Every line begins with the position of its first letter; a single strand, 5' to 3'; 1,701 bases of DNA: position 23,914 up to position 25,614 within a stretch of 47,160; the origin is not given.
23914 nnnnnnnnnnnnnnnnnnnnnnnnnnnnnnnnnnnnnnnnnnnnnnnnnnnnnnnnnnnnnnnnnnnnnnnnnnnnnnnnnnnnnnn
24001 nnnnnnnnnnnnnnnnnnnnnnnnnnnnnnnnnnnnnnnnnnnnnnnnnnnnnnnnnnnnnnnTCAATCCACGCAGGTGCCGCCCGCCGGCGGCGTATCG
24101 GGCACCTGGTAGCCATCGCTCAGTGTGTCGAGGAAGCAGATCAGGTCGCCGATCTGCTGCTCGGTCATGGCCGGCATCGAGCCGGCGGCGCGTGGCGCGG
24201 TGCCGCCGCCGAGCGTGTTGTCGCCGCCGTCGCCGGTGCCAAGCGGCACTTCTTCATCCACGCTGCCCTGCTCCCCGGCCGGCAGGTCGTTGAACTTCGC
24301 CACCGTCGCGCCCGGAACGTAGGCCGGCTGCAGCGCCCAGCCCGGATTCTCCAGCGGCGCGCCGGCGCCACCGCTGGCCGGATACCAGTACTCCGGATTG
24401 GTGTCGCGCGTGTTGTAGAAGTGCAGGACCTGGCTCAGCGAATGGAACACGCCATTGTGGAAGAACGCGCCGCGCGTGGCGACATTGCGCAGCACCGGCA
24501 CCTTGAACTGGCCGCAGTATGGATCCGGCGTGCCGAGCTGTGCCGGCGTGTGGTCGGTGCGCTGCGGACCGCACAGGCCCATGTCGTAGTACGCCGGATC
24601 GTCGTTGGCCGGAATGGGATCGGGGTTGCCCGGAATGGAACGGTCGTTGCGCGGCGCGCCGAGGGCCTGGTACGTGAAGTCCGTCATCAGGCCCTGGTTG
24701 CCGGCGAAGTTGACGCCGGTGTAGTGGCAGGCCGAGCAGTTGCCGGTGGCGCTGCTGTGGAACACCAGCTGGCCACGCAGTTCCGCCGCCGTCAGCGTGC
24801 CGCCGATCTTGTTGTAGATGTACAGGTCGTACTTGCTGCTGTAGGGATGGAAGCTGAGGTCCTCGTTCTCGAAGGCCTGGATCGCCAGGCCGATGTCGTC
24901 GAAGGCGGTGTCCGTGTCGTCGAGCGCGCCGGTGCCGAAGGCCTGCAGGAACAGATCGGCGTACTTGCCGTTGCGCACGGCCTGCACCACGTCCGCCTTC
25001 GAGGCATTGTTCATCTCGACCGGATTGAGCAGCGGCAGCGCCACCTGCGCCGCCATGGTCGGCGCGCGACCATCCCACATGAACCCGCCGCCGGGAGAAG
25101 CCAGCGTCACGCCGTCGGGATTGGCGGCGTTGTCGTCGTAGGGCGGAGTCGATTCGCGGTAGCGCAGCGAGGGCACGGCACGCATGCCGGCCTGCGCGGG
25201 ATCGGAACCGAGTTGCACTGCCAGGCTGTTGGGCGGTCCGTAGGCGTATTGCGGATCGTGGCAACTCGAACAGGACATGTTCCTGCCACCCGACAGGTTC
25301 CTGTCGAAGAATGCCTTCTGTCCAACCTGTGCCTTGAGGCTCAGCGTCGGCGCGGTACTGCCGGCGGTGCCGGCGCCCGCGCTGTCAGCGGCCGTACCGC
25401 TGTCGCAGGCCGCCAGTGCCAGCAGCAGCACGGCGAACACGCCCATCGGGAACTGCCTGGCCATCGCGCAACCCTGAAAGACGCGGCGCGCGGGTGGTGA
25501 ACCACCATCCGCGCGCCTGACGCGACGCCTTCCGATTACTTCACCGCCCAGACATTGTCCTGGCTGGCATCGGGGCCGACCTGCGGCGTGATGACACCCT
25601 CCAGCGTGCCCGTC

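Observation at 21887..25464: Tight operon: di-haem CCP/MauG-family enzyme, two paralogous orphan lipoproteins and a P4H-type oxygenase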

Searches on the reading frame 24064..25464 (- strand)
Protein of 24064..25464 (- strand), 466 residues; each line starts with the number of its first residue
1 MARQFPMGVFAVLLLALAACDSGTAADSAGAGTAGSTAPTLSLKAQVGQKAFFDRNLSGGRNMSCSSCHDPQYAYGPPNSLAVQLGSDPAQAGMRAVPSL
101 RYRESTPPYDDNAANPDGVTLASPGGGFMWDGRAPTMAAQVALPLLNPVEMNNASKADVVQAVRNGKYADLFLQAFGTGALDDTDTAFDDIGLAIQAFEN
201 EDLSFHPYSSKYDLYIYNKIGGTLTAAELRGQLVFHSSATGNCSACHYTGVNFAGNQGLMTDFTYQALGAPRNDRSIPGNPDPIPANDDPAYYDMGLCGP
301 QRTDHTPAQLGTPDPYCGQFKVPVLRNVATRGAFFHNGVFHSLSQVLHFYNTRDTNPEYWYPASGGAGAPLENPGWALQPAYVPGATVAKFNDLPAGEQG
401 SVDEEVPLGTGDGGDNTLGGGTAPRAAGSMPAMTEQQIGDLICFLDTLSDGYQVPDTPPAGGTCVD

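Call 6: search_protein_families(library=pfam, proteins=[window:24064-25464:-], max_evalue=0.01)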
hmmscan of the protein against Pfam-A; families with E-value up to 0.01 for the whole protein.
window:24064-25464:- (466 aa): 3 families
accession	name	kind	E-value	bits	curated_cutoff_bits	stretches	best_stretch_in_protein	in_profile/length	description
PF03150.19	CCP_MauG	-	1.2e-31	110.8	25.6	1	44-217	3-145/149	Di-haem cytochrome c peroxidase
PF00034.26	Cytochrom_C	-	1e-06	30.4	21.3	0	63-138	10-68/90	Cytochrome c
PF09086.16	DUF1924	-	0.0065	17.2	22.5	0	43-71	6-35/96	Domain of unknown function (DUF1924)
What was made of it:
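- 24064..25464 (-): BthA-clade, MauG-like di-haem c lipoprotein (466 aa). CSSCH at 65-69, CSACH at 243-247 and Tyr350 as the predicted sixth ligand of the second haem. Pfam CCP_MauG 1.2e-31 (call 6).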

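Call 7: search_protein_families(library=ncbifam, proteins=[window:24064-25464:-], max_evalue=0.01)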
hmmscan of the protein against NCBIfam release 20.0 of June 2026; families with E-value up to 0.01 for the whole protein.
window:24064-25464:- (466 aa): 5 families
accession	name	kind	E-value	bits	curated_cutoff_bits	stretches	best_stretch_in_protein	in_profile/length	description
TIGR04039.1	MXAN_0977_Heme2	hypoth_equivalog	1.6e-30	106.4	362.85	2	136-353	82-278/336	MbnH family di-heme enzyme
TIGR03791.1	TTQ_mauG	equivalog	4.5e-20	72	443.85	2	44-249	5-178/291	tryptophan tryptophylquinone biosynthesis enzyme MauG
TIGR03981.2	SAM_quin_mod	hypoth_equivalog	1.6e-15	56.9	340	2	169-274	210-303/411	His-Xaa-Ser system-associated MauG-like protein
TIGR04484.1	thiosulf_SoxA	equivalog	0.0016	17.8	110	1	43-72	106-133/212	sulfur oxidation c-type cytochrome SoxA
NF052341.1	hydrazine_gamma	equivalog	0.0031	16.5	625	0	219-348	188-309/339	hydrazine synthase subunit gamma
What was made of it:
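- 24064..25464 (-): NCBIfam MbnH and MauG models score far below their cut-offs (call 7).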

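Call 9: search_solved_structures(query=window:24064-25464:-, max_evalue=0.001, show_alignments=2)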
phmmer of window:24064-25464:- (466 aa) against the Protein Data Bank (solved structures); distinct sequences matched with E-value up to 0.001: 29.
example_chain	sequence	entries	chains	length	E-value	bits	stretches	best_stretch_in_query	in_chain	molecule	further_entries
6nx0_A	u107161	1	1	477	3.8e-56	194.3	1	39-362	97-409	Di-haem cytochrome c peroxidase family protein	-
6v59_A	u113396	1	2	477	3.7e-55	191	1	39-362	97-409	Di-haem cytochrome c peroxidase family protein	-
3l4m_A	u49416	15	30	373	6.8e-37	130.8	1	43-360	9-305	Methylamine utilization protein mauG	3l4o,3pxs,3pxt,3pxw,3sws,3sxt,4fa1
3rn0_A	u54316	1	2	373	7.2e-37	130.7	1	43-360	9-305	Methylamine utilization protein MauG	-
3rn1_A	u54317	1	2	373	7.5e-37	130.6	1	43-360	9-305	Methylamine utilization protein MauG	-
4y5r_A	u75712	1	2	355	9.3e-37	130.3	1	45-360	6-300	Methylamine utilization protein MauG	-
3rlm_A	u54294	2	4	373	1.2e-36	130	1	43-360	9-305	Methylamine utilization protein MauG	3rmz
4l1q_A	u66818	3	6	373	1.9e-36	129.3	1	43-360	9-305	Methylamine utilization protein MauG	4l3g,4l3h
3orv_A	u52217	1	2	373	3.5e-36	128.4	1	43-360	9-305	Methylamine utilization protein mauG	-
4o1q_A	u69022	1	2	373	3.7e-36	128.4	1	43-360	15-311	Methylamine utilization protein MauG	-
3sjl_A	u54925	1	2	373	8.5e-36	127.2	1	43-360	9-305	Methylamine utilization protein mauG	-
3svw_A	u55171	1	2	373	9.6e-36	127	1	43-360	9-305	Methylamine utilization protein MauG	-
3sle_A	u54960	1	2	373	1.4e-35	126.4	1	43-360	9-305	Methylamine utilization protein MauG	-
6e1c_A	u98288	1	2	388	5.5e-15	58.6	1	41-352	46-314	Di-heme enzyme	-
6qkn_A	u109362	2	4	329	7e-15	58.2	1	45-256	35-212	Cytochrome-c peroxidase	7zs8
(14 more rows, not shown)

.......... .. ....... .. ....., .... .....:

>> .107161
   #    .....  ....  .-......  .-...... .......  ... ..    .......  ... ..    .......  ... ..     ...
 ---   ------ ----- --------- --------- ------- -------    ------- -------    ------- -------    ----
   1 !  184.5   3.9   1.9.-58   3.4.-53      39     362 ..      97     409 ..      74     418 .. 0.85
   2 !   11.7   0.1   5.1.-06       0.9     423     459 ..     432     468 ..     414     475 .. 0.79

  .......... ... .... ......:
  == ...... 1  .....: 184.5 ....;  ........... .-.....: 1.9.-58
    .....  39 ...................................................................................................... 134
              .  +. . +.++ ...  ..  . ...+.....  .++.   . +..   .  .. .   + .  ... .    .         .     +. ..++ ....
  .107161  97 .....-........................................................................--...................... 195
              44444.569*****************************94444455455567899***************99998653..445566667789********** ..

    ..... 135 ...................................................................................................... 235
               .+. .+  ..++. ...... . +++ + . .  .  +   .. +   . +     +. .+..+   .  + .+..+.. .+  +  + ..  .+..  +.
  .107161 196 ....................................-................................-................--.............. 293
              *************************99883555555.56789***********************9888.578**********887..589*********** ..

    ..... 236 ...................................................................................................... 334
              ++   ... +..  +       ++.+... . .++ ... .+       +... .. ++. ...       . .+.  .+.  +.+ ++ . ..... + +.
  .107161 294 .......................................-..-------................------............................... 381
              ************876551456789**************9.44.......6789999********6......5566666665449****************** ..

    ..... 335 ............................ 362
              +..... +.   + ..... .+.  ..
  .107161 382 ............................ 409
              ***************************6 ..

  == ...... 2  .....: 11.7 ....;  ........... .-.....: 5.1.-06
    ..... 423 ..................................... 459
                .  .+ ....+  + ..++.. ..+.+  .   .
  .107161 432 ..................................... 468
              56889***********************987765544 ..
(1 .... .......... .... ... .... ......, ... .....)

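Call 42: find_homologous_proteins(query=window:24064-25464:-, max_evalue=1e-10)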
Query window:24064-25464:- (466 aa): 4559 proteins with E <= 1e-10 among 8000 candidates; the best 120 are listed.
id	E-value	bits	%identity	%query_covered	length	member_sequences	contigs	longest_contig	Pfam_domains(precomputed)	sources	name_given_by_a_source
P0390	0.0e+0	1076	100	100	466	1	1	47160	PF03150.20,PF00034.27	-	-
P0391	5.4e-256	868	81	100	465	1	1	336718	PF03150.20,PF00034.27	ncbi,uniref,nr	ncbi:cytochrome-c peroxidase [Solimonas terrae]|uniref:Cytochrome-c peroxidase n=1 Tax=Solimonas ter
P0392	5.1e-237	806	77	94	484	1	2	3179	PF03150.20,PF00034.27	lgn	-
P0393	8.0e-236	802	75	98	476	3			PF03150.20,PF00034.27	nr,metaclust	nr:cytochrome c peroxidase [Solimonas soli]|metaclust:status=active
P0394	8.2e-235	798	80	91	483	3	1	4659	PF03150.20,PF00034.27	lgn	-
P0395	3.2e-234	796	78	91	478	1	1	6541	PF03150.20,PF00034.27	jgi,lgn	jgi:cytochrome c peroxidase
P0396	1.1e-233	795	78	92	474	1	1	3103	PF03150.20,PF00034.27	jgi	-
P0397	2.1e-232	790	77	92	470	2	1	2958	PF03150.20,PF00034.27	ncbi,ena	-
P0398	2.4e-230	784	75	94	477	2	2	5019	PF03150.20,PF00034.27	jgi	jgi:cytochrome c peroxidase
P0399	1.7e-229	781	75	98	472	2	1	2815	PF03150.20,PF00034.27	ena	-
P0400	5.7e-228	776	72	100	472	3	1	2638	PF03150.20,PF00034.27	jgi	jgi:cytochrome c peroxidase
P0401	5.5e-227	773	73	95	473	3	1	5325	PF03150.20,PF00034.27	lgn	-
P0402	1.3e-226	771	75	92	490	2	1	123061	PF03150.20,PF00034.27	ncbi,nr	ncbi:MAG: cytochrome c peroxidase [Nevskia sp.]|nr:cytochrome c peroxidase [Nevskia sp.]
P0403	7.7e-226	769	77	92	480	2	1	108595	PF03150.20,PF00034.27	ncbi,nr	ncbi:MAG TPA: cytochrome c peroxidase [Nevskia sp.]|nr:cytochrome c peroxidase [Nevskia sp.]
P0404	9.7e-226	768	71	100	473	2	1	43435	PF03150.20,PF00034.27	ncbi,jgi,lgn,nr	ncbi:MAG: cytochrome-c peroxidase [Variovorax sp.]|jgi:cytochrome c peroxidase|nr:cytochrome-c perox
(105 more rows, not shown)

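Call 43: search_solved_structures(query=window:24064-25464:-, max_evalue=1e-30, show_alignments=3)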
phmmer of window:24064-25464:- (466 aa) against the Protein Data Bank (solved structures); distinct sequences matched with E-value up to 1e-30: 13.
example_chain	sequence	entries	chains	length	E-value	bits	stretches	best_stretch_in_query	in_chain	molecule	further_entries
6nx0_A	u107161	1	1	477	3.8e-56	194.3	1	39-362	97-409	Di-haem cytochrome c peroxidase family protein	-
6v59_A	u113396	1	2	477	3.7e-55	191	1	39-362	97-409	Di-haem cytochrome c peroxidase family protein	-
3l4m_A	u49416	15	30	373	6.8e-37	130.8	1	43-360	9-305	Methylamine utilization protein mauG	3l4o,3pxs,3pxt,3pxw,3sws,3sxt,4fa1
3rn0_A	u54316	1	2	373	7.2e-37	130.7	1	43-360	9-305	Methylamine utilization protein MauG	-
3rn1_A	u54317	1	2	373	7.5e-37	130.6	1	43-360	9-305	Methylamine utilization protein MauG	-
4y5r_A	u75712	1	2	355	9.3e-37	130.3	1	45-360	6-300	Methylamine utilization protein MauG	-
3rlm_A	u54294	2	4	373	1.2e-36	130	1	43-360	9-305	Methylamine utilization protein MauG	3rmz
4l1q_A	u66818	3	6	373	1.9e-36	129.3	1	43-360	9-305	Methylamine utilization protein MauG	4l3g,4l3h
3orv_A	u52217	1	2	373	3.5e-36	128.4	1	43-360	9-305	Methylamine utilization protein mauG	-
4o1q_A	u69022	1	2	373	3.7e-36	128.4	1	43-360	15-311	Methylamine utilization protein MauG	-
3sjl_A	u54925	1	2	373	8.5e-36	127.2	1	43-360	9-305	Methylamine utilization protein mauG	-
3svw_A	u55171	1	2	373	9.6e-36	127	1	43-360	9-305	Methylamine utilization protein MauG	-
3sle_A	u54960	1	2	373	1.4e-35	126.4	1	43-360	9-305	Methylamine utilization protein MauG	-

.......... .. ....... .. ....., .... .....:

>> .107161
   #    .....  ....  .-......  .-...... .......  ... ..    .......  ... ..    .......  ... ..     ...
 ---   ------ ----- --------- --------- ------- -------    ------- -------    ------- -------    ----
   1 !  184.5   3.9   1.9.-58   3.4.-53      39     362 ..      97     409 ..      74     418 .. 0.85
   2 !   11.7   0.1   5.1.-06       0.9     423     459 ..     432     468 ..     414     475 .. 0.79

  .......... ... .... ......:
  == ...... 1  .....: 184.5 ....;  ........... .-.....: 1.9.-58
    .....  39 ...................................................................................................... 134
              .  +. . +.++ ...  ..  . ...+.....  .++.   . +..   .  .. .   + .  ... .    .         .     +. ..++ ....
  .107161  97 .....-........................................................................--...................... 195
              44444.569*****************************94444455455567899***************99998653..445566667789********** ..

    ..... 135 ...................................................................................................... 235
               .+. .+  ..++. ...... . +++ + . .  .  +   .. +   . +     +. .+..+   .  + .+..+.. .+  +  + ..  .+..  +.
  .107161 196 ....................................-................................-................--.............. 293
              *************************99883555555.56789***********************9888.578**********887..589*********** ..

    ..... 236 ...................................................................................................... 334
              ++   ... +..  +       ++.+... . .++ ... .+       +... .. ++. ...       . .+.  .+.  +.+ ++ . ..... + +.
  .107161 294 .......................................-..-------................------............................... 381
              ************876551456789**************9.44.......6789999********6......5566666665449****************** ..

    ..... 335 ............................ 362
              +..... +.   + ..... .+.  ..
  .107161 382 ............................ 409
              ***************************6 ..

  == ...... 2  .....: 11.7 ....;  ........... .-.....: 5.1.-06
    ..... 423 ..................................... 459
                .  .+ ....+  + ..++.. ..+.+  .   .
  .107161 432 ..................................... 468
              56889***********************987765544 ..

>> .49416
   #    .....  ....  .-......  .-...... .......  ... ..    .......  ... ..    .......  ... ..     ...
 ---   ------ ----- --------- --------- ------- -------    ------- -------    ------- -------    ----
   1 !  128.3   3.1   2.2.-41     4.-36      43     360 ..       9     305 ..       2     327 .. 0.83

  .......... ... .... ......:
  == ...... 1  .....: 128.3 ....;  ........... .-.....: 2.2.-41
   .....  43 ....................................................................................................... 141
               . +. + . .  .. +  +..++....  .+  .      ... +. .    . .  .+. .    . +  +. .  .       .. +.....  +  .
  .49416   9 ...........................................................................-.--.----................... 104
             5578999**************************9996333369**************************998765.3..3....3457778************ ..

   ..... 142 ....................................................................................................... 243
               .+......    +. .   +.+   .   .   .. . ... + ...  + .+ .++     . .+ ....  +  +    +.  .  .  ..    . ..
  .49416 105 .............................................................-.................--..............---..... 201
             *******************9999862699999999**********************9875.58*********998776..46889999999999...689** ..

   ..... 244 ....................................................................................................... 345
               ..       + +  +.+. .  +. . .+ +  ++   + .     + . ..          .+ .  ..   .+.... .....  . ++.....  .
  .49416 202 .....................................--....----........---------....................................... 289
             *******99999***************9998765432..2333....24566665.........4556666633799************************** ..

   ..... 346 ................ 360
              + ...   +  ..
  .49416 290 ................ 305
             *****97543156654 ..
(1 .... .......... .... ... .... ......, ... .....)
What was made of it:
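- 24064..25464 (-): Best PDB match BthA 6nx0, 3.8e-56; MauG 6.8e-37 (calls 9, 43).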

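Call 53: search_dna_similar(query=window:24064-25464:-, collection=plasmids, mode=protein, max_rows=40, max_evalue=1e-30)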
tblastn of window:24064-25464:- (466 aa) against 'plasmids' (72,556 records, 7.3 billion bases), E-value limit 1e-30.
Records with a match: 244; places in all: 380; records where one place covers at least 80% of the query: 233.
Best place of each record, by identity: 60-80% 4; <60% 240.
By first word of the organism name: Ralstonia 134; Rhizobium 67; Paracoccus 9; Burkholderia 8; Paraburkholderia 8; Azospirillum 7; Caballeronia 4; Cupriavidus 3; Variovorax 1; Ideonella 1; and 2 more.
By predicted mobility (MOB-suite, as given by PLSDB): mobilizable 139; non-mobilizable 88; conjugative 17.
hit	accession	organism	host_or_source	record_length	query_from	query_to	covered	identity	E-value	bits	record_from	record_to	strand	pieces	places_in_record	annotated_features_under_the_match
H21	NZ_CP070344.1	Variovorax sp. PDNC026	cell culture,Plastic debris in ...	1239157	39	466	92%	74.6%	0e+0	573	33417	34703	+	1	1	none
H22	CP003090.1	Burkholderia sp. YI23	-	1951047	40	466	92%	61.3%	9e-164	519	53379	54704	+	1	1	putative cytochrome c peroxidase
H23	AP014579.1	Burkholderia sp. RPE67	Riptortus pedestris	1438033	40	466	92%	61.3%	1e-163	519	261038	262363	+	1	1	putative cytochrome c peroxidase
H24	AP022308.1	Burkholderia sp. SFA1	-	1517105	40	466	92%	61.1%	1e-163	518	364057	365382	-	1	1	di-heme cytochrome c peroxidase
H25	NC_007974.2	Cupriavidus metallidurans CH34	-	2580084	39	455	89%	41.4%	2e-81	282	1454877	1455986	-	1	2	none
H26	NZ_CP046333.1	Cupriavidus metallidurans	sedimentation pond in a zinc factory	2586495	39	455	89%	41.4%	2e-81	282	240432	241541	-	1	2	none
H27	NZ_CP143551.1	Burkholderia multivorans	Homo sapiens,bronchoalveolar lavage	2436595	45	455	88%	41.7%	3e-79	275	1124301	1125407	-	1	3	none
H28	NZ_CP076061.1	Cupriavidus sp. EM10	Pure-cultured cell,sewage water sludge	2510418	39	458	90%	40.0%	4e-79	275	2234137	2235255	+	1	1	none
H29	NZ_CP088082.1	Ideonella dechloratans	Cell culture,Activated sludge, ...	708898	44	452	88%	39.9%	3e-71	252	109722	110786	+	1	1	cytochrome c peroxidase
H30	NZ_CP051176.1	Ralstonia solanacearum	Whole organism,tomato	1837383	39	458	90%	38.8%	3e-77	270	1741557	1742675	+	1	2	none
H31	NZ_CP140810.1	Rhizobium beringeri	Trifolium pratense,whole organism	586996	47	465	90%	38.7%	1e-67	242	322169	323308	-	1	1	cytochrome c peroxidase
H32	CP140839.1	Rhizobium beringeri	Trifolium pratense,whole organism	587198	47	465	90%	38.7%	1e-67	242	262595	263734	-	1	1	cytochrome c peroxidase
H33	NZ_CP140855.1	Rhizobium beringeri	Trifolium pratense,whole organism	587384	47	465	90%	38.7%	1e-67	242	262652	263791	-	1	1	cytochrome c peroxidase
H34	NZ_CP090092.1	Rhizobium leguminosarum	Galega,Cell culture,Plant nodule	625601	47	465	90%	38.7%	1e-67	242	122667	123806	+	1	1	cytochrome c peroxidase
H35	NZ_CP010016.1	Burkholderia thailandensis 34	-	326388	47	461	89%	39.0%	6e-66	237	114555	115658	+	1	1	cytochrome c peroxidase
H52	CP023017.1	Ralstonia solanacearum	Solanum tuberosum,single cell,Potato ...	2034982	39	454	89%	38.7%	7e-78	271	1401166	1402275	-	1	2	cytochrome-c peroxidase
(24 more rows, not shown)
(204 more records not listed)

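Call 54: get_annotated_region(hit=H35, flank=6000)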
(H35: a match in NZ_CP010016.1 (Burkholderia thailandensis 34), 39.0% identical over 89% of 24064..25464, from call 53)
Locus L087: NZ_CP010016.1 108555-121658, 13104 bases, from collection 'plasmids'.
description: Burkholderia thailandensis 34 plasmid unnamed, complete sequence
organism: Burkholderia thailandensis 34 (NCBI taxid 1249664)
taxonomy: Bacteria; Pseudomonadota; Betaproteobacteria; Burkholderiales; Burkholderiaceae; Burkholderia; Burkholderia thailandensis; Burkholderia thailandensis 34
host: -; source: -; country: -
typing (MOB-suite, as given by PLSDB): non-mobilizable; replicon rep_cluster_2012,rep_cluster_465
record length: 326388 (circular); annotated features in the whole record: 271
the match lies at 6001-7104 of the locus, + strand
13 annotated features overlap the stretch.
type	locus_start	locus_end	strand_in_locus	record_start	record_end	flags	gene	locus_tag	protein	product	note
CDS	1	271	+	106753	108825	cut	-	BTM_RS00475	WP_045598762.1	ATP-binding protein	-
CDS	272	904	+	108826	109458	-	-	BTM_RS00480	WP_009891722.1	response regulator transcription factor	GO:0000160 - phosphorelay signal transduction system [Evidence IEA]; GO:0006355 - regulation of DNA-templated ...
CDS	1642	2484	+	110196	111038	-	-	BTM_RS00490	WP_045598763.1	methyltransferase domain-containing protein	-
CDS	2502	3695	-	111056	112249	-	fabV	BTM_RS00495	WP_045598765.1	enoyl-ACP reductase FabV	GO:0006633 - fatty acid biosynthetic process [Evidence IEA]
CDS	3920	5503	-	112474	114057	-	-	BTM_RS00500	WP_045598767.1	acid phosphatase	-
CDS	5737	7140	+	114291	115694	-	-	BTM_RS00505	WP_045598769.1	cytochrome c peroxidase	-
CDS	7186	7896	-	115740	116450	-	-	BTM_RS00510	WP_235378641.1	M15 family metallopeptidase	-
CDS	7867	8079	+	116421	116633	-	-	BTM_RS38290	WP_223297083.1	hypothetical protein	-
CDS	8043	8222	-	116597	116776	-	-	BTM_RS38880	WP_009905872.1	hypothetical protein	-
CDS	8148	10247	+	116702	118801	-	-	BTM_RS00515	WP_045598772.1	glycoside hydrolase family 3 protein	GO:0005975 - carbohydrate metabolic process [Evidence IEA]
CDS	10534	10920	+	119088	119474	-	-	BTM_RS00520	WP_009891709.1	RT0821/Lpp0805 family surface protein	-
CDS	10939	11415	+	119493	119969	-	-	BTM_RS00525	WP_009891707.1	NUDIX hydrolase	-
CDS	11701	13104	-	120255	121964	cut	-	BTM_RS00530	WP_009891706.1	glutamine--tRNA ligase/YqeY domain fusion protein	GO:0006425 - glutaminyl-tRNA aminoacylation [Evidence IEA]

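Call 55: get_annotated_region(hit=H31, flank=6000)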
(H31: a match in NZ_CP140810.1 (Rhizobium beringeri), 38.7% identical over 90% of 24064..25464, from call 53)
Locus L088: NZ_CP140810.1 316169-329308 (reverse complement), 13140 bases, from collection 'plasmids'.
description: Rhizobium beringeri strain TP6 plasmid pRlX3, complete sequence
organism: Rhizobium beringeri (NCBI taxid 3019934)
taxonomy: Bacteria; Pseudomonadota; Alphaproteobacteria; Hyphomicrobiales; Rhizobiaceae; Rhizobium; Rhizobium beringeri
host: -; source: Trifolium pratense,whole organism; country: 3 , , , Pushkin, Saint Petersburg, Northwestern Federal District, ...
typing (MOB-suite, as given by PLSDB): conjugative; relaxase MOBQ; mating-pair formation MPF_T
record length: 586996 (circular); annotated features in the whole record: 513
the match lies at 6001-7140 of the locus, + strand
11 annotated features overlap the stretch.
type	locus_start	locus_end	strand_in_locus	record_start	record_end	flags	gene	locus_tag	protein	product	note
CDS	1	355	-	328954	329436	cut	-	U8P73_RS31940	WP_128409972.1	GNAT family N-acetyltransferase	-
CDS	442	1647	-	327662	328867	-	pcaF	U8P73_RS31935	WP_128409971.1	3-oxoadipyl-CoA thiolase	GO:0019619 - 3,4-dihydroxybenzoate catabolic process [Evidence IEA]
CDS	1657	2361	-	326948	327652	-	-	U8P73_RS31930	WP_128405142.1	CoA transferase subunit B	-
CDS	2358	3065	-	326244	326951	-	-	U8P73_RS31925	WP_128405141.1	3-oxoacid CoA-transferase subunit A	-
CDS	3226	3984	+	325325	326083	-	-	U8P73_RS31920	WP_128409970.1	IclR family transcriptional regulator C-terminal domain-containing protein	-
CDS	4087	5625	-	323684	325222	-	-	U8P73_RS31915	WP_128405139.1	acid phosphatase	-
CDS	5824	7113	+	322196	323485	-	-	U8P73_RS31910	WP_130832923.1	cytochrome c peroxidase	-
CDS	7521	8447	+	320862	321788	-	-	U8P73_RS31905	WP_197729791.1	ArsR family transcriptional regulator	GO:0006355 - regulation of DNA-templated transcription [Evidence IEA]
CDS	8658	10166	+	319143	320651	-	-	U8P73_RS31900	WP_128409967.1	alpha-N-arabinofuranosidase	-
CDS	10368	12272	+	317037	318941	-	-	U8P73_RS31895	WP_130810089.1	ABC transporter substrate-binding protein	-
CDS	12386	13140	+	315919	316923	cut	-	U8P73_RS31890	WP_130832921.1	ABC transporter permease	GO:0055085 - transmembrane transport [Evidence IEA]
